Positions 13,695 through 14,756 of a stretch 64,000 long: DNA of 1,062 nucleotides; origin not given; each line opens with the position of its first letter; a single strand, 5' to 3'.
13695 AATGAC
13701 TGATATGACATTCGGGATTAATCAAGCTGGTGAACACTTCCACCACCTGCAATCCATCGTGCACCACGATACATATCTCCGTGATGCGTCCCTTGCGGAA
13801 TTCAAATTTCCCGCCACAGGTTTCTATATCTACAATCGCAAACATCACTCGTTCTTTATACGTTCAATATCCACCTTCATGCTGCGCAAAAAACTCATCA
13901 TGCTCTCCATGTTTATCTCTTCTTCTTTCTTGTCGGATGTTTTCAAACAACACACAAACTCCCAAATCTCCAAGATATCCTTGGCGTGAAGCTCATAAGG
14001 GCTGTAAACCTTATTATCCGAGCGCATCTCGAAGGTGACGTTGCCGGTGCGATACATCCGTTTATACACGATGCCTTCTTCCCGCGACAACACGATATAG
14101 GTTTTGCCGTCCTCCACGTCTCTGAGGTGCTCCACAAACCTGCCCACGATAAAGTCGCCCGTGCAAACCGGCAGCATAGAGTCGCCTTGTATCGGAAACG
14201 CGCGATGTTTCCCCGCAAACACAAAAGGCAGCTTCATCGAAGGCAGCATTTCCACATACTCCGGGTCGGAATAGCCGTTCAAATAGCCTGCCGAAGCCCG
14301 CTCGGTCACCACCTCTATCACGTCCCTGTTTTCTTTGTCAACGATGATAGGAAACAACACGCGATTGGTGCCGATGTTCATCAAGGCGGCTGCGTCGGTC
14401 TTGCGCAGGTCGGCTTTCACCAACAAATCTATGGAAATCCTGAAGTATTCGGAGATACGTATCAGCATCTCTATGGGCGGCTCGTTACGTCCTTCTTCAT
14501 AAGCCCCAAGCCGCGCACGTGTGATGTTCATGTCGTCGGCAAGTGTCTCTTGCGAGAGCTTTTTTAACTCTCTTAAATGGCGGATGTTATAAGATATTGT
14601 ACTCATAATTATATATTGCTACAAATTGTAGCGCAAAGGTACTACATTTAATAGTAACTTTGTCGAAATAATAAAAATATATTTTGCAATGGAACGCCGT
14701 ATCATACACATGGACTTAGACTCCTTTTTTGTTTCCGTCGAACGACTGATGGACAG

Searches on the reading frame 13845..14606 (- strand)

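Call 63: search_protein_families(library=pfam, proteins=[window:13845-14606:-], max_evalue=0.01)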
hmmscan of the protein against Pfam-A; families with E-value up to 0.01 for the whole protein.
window:13845-14606:- (253 aa): 5 families
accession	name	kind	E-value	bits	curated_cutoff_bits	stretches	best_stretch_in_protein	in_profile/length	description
PF01381.28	HTH_3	-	3.2e-14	53.1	23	1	8-62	1-55/55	Helix-turn-helix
PF12844.13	HTH_19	-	1.5e-09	38.1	30.2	1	7-63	3-59/64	Helix-turn-helix domain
PF00717.28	Peptidase_S24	-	5e-08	33.1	23.3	1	102-214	4-111/116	Peptidase S24-like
PF13560.12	HTH_31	-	2.7e-07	31.2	27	1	8-61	6-60/64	Helix-turn-helix domain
PF13443.12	HTH_26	-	0.0033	18.1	22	1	7-60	1-55/63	Cro/C1-type HTH DNA-binding domain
